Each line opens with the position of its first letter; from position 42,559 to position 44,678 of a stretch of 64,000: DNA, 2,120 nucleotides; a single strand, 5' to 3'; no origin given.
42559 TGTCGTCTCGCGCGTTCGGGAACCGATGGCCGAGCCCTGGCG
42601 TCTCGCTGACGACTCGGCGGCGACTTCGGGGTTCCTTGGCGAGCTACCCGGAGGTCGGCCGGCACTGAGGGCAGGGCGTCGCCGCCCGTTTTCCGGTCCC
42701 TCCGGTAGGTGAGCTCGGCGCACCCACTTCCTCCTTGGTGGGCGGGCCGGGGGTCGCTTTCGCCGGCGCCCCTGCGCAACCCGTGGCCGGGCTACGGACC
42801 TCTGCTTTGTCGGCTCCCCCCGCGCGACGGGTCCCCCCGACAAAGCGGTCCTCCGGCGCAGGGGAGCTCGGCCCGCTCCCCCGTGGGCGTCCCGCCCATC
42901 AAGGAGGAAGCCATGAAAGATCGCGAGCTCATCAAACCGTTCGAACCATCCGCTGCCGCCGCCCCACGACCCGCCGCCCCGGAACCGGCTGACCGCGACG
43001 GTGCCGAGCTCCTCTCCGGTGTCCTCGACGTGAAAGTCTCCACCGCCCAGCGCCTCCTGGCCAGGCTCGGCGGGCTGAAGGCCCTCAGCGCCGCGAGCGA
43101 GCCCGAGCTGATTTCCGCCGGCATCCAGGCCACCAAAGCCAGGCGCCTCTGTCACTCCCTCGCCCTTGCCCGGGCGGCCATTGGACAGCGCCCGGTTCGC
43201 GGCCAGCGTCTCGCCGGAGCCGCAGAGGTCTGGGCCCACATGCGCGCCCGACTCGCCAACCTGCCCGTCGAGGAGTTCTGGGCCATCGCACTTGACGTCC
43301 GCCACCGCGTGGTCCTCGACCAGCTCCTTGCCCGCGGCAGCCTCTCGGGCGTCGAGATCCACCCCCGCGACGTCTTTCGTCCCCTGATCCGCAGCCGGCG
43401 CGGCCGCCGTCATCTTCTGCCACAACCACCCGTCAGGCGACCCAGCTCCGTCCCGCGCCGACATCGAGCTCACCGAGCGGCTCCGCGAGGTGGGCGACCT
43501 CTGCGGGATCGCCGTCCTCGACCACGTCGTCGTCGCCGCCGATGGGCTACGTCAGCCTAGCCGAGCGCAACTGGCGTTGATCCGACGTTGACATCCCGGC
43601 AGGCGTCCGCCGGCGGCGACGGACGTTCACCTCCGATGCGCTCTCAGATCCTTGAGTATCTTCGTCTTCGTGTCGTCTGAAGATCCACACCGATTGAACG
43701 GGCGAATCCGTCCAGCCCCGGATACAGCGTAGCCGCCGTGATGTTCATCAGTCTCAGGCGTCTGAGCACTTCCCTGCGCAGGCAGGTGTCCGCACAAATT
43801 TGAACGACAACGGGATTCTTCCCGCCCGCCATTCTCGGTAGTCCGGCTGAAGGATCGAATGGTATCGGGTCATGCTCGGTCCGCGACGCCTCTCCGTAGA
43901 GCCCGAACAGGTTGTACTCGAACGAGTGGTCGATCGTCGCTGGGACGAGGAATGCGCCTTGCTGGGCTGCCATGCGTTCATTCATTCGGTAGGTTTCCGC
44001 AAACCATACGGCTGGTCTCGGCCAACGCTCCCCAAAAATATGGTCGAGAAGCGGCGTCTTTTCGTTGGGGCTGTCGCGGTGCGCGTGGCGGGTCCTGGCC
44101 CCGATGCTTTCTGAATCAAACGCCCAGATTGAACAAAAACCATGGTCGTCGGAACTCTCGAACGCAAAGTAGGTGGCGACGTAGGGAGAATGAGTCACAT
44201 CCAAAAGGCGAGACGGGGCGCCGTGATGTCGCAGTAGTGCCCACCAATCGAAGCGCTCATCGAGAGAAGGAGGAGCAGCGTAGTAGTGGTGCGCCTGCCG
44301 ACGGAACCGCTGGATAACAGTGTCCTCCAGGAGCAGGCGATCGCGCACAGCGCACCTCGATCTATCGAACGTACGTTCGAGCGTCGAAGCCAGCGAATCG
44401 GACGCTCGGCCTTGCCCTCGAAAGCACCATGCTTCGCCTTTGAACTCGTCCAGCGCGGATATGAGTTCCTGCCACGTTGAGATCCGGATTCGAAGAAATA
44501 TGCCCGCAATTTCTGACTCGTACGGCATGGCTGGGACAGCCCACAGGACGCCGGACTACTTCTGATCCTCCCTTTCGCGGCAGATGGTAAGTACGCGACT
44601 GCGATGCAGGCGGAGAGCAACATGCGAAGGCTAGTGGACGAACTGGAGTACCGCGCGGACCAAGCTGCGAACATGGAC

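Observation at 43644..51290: Lower-GC four-gene island: FRG, HEPN-like and SIR2_2 genes divergent from a Cap4-like-nuclease/STAND/helical-repeat giant; candidate composite defence system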

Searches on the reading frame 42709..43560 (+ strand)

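Call 9: search_protein_families(library=pfam, proteins=[window:42709-43560:+], max_evalue=0.01)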
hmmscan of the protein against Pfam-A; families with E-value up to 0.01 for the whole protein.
window:42709-43560:+ (283 aa): 1 family
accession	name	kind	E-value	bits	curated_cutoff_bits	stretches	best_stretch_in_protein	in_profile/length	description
PF04002.20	RadC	-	1.2e-08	35.3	22.1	1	172-229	5-62/121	RadC-like JAB domain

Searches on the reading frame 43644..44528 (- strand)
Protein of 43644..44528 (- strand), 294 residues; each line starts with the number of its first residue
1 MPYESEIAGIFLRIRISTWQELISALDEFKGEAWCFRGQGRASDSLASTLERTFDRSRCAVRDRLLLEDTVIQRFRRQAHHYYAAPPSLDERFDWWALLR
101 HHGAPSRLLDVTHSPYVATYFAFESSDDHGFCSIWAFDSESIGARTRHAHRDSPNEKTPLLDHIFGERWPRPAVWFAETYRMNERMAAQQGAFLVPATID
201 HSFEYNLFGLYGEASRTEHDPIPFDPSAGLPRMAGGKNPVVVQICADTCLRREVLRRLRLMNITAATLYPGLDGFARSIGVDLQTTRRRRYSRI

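Call 4: search_protein_families(library=pfam, proteins=[window:43644-44528:-], max_evalue=0.1)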
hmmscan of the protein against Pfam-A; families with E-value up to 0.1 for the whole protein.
window:43644-44528:- (294 aa): 1 family
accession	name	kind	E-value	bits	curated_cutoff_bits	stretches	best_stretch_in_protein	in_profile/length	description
PF08867.16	FRG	-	7e-21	75.4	25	1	33-128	2-91/94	FRG domain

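Call 5: search_protein_families(library=padloc, proteins=[window:43644-44528:-], max_evalue=0.1)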
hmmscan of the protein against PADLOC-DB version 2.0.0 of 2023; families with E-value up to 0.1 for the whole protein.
window:43644-44528:- (294 aa): 15 families
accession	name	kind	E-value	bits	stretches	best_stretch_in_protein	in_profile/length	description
PDLC04937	PDC-S15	-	1.5e-41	140.7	1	11-285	12-250/254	-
PDLC04938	PDC-S15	-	3.9e-32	109.8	2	14-204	43-214/276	-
PDLC04931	PDC-S15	-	3.8e-25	87.2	1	5-288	31-277/282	-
PDLC04934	PDC-S15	-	1.1e-19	68.7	1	6-129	29-154/416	-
PDLC04936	PDC-S15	-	7.2e-19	66.3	2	16-129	27-131/300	-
PDLC04933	PDC-S15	-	8.5e-17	59.5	2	16-130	12-118/286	-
PDLC04940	PDC-S15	-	8e-15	53.1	2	24-127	47-157/280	-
PDLC04927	PDC-S15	-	5.9e-12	43.2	1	88-129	81-122/422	-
PDLC04926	PDC-S15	-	1.5e-09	35.4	1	28-133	28-129/300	-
PDLC04935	PDC-S15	-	5.3e-09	33.5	1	34-128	139-228/535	-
PDLC04930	PDC-S15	-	5e-08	30.4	1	92-124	81-113/380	-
PDLC04929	PDC-S15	-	5.7e-08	31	1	34-127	32-126/308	-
PDLC04932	PDC-S15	-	7.2e-07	26.9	1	12-125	17-141/324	-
PDLC04939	PDC-S15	-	0.0031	14.4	1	93-124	79-110/487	-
PDLC04928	PDC-S15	-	0.0063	14.6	0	247-280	125-158/174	-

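Call 6: search_protein_families(library=ncbifam, proteins=[window:43644-44528:-], max_evalue=0.1)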
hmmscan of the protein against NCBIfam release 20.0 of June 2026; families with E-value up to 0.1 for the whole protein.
window:43644-44528:- (294 aa): 0 families

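Call 67: list_cluster_members(proteins=[P0001, P0096, P0166, window:43644-44528:-])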
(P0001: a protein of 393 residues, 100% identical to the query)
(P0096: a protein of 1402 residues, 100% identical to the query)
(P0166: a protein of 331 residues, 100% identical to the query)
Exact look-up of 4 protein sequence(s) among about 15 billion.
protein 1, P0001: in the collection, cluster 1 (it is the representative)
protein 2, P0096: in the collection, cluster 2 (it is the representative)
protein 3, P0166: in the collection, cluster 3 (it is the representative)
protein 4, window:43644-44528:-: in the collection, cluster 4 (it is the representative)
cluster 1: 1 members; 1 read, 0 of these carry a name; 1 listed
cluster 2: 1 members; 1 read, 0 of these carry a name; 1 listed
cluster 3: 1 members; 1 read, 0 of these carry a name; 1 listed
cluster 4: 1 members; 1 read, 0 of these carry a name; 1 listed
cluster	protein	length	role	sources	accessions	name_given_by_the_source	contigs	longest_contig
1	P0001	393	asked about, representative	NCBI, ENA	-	-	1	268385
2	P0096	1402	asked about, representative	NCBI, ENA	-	-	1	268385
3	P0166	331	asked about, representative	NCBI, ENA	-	-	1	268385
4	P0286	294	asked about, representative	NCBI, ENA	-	-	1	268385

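Call 90: search_protein_families(library=phrogs, proteins=[window:43644-44528:-], max_evalue=0.01)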
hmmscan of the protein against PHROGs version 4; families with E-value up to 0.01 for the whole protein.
window:43644-44528:- (294 aa): 2 families
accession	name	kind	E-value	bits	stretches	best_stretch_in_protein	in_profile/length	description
phrog_4962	-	unknown function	1.9e-22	80.7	1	88-287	286-458/467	-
phrog_24967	-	unknown function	6.4e-08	33.1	1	32-129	39-131/385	-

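Call 92: find_related_loci(query=window:43644-44528:-, collection=viral_contigs, flank=8000)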
Query window:43644-44528:- (294 aa) in viral_contigs; peptide patterns used: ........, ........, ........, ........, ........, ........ (x = any residue, [..] = any of these).
7 stretches matched a pattern, but none encodes a relative of the query by tblastn (E <= 1e-3).

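Call 103: search_dna_similar(query=window:43644-44528:-, collection=plasmids, mode=protein, max_rows=25, max_evalue=1e-8)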
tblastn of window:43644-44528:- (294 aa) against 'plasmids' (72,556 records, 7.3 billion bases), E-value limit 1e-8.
Records with a match: 6; places in all: 6; records where one place covers at least 80% of the query: 6.
Best place of each record, by identity: <60% 6.
By first word of the organism name: Paraburkholderia 2; Deinococcus 2; Variovorax 1; Planococcus 1.
By predicted mobility (MOB-suite, as given by PLSDB): non-mobilizable 4; mobilizable 2.
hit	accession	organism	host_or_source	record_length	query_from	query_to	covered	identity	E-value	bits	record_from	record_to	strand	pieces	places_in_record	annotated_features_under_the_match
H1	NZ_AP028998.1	Paraburkholderia sp. 22B1P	-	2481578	16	284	91%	30.6%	9e-25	111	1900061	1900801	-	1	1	none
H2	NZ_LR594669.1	Variovorax sp. SRS16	linuron-contaminated soil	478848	15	286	93%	30.0%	1e-24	110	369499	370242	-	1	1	FRG domain-containing protein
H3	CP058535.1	Deinococcus sp. D7000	seawater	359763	15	277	89%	30.9%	6e-10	67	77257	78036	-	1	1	FRG domain-containing protein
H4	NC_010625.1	Paraburkholderia phymatum STM815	-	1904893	31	283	86%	31.6%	5e-20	97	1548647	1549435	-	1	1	record has no annotation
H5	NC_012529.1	Deinococcus deserti VCD115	-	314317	6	294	98%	27.4%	4e-10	68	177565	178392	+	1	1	FRG domain-containing protein | glf: UDP-galactopyranose mutase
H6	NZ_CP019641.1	Planococcus lenghuensis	whole organism,crude oil-contamination ...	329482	5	283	95%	24.3%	2e-20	98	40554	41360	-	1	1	FRG domain-containing protein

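Call 104: get_annotated_region(hit=H2, flank=6000)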
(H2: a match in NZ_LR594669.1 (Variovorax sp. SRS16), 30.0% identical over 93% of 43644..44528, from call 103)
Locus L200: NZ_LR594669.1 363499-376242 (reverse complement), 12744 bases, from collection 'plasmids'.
description: Variovorax sp. SRS16 plasmid 4
organism: Variovorax sp. SRS16 (NCBI taxid 282217)
taxonomy: Bacteria; Pseudomonadota; Betaproteobacteria; Burkholderiales; Comamonadaceae; Variovorax; Variovorax sp. SRS16
host: -; source: linuron-contaminated soil; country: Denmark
typing (MOB-suite, as given by PLSDB): non-mobilizable
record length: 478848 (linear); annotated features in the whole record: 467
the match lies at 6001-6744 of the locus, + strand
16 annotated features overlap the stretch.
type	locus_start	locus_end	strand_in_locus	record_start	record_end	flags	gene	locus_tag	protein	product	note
CDS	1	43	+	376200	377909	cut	-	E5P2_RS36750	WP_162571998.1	sigma-54-dependent Fis family transcriptional regulator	GO:0006355 - regulation of DNA-templated transcription [Evidence IEA]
CDS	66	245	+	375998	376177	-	-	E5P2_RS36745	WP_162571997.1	hypothetical protein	-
CDS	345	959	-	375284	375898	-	-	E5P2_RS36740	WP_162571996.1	hypothetical protein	-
CDS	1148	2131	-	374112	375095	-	-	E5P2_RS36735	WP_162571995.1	tripartite tricarboxylate transporter substrate binding protein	-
CDS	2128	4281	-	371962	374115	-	phnN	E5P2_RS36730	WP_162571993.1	phosphonate metabolism protein/1,5-bisphosphokinase (PRPP-forming) PhnN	GO:0019634 - organic phosphonate metabolic process [Evidence IEA]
CDS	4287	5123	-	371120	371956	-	nadC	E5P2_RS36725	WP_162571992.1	carboxylating nicotinate-nucleotide diphosphorylase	GO:0019363 - pyridine nucleotide biosynthetic process [Evidence IEA]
CDS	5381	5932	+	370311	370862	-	-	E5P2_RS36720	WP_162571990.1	MarR family transcriptional regulator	GO:0006355 - regulation of DNA-templated transcription [Evidence IEA]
CDS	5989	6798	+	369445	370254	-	-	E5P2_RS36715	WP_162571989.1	FRG domain-containing protein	-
CDS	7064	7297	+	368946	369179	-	-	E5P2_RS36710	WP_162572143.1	phenol hydroxylase subunit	-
CDS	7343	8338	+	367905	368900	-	-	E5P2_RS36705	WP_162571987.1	aromatic/alkene monooxygenase hydroxylase subunit beta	-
CDS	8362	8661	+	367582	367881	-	-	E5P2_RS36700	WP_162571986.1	MmoB/DmpM family protein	-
CDS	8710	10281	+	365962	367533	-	-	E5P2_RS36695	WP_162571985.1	aromatic/alkene/methane monooxygenase hydroxylase/oxygenase subunit alpha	-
CDS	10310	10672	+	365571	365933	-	-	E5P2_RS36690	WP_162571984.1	phenol hydroxylase subunit P4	-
CDS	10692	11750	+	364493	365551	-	-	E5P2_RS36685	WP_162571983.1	2Fe-2S iron-sulfur cluster binding domain-containing protein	-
CDS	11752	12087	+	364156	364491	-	-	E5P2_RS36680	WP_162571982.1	2Fe-2S iron-sulfur cluster binding domain-containing protein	-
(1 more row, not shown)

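Call 105: get_annotated_region(hit=H6, flank=6000)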
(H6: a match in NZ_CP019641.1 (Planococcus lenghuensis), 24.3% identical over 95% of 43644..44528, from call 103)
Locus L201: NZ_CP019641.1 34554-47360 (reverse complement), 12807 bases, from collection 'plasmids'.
description: Planococcus lenghuensis strain Y42 plasmid unnamed1, complete sequence
organism: Planococcus lenghuensis (NCBI taxid 2213202)
taxonomy: Bacteria; Bacillota; Bacilli; Bacillales; Planococcaceae; Planococcus; Planococcus lenghuensis
host: -; source: whole organism,crude oil-contamination soil; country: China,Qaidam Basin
typing (MOB-suite, as given by PLSDB): mobilizable; replicon rep_cluster_367; relaxase MOBQ
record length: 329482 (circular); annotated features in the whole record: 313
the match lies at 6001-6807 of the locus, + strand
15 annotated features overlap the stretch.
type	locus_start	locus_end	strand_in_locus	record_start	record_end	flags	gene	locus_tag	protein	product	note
CDS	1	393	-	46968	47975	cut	-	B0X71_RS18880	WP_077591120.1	ion channel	-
CDS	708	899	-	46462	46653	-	-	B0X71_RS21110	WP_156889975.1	hypothetical protein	-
CDS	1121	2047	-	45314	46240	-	-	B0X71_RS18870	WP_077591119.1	helix-turn-helix domain-containing protein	-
CDS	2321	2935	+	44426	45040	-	-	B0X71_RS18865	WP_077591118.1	recombinase family protein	GO:0006310 - DNA recombination [Evidence IEA]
CDS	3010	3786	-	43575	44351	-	-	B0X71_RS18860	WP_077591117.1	hypothetical protein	-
CDS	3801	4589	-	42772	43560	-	-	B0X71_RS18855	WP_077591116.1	nucleotidyltransferase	-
CDS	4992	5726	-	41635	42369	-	-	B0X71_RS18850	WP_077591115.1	helix-turn-helix domain-containing protein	-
CDS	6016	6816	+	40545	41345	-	-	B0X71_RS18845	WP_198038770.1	FRG domain-containing protein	-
CDS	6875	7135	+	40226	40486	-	-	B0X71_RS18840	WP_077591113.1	hypothetical protein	-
CDS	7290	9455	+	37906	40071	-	-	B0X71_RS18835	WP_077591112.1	DEAD/DEAH box helicase family protein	-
CDS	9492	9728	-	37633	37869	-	-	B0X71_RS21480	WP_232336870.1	hypothetical protein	-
CDS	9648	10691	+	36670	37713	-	-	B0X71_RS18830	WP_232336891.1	ISL3 family transposase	-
CDS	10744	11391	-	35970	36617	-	-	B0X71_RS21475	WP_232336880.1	hypothetical protein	-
CDS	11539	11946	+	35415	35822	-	-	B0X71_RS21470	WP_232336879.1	hypothetical protein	-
CDS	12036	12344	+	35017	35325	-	-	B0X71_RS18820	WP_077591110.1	helix-turn-helix transcriptional regulator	-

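Call 106: get_annotated_region(hit=H3, flank=6000)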
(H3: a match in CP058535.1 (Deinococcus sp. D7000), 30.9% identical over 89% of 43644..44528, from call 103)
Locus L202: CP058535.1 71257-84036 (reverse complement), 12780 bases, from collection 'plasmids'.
description: Deinococcus sp. D7000 plasmid p_1, complete sequence
organism: Deinococcus sp. D7000 (NCBI taxid 2755035)
taxonomy: Bacteria; Deinococcota; Deinococci; Deinococcales; Deinococcaceae; Deinococcus; Deinococcus sp. D7000
host: -; source: seawater; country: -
typing (MOB-suite, as given by PLSDB): non-mobilizable
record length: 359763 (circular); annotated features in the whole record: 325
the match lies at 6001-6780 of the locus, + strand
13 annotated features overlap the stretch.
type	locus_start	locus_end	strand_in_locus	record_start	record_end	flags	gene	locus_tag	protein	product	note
CDS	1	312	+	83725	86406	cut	-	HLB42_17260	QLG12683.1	PAS domain-containing protein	-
CDS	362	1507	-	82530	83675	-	-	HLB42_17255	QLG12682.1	sorbosone dehydrogenase family protein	-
CDS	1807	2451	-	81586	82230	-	-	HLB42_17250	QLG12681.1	hypothetical protein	-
CDS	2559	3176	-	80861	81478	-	-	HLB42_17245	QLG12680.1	DUF1990 family protein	-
CDS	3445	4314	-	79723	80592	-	-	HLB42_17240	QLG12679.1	glucose 1-dehydrogenase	-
CDS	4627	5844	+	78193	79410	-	-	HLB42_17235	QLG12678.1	glutathione-dependent formaldehyde dehydrogenase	-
CDS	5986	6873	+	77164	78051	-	-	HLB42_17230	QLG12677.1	FRG domain-containing protein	-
CDS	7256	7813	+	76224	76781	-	-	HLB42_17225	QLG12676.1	DUF305 domain-containing protein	-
CDS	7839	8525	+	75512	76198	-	-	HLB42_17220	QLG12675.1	response regulator transcription factor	-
CDS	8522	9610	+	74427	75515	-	-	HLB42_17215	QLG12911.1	HAMP domain-containing histidine kinase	-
CDS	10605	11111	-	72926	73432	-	-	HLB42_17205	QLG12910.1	DUF305 domain-containing protein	-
CDS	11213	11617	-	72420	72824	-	-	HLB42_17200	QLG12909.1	four-helix bundle copper-binding protein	-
CDS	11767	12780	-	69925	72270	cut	-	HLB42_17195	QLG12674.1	copper-translocating P-type ATPase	-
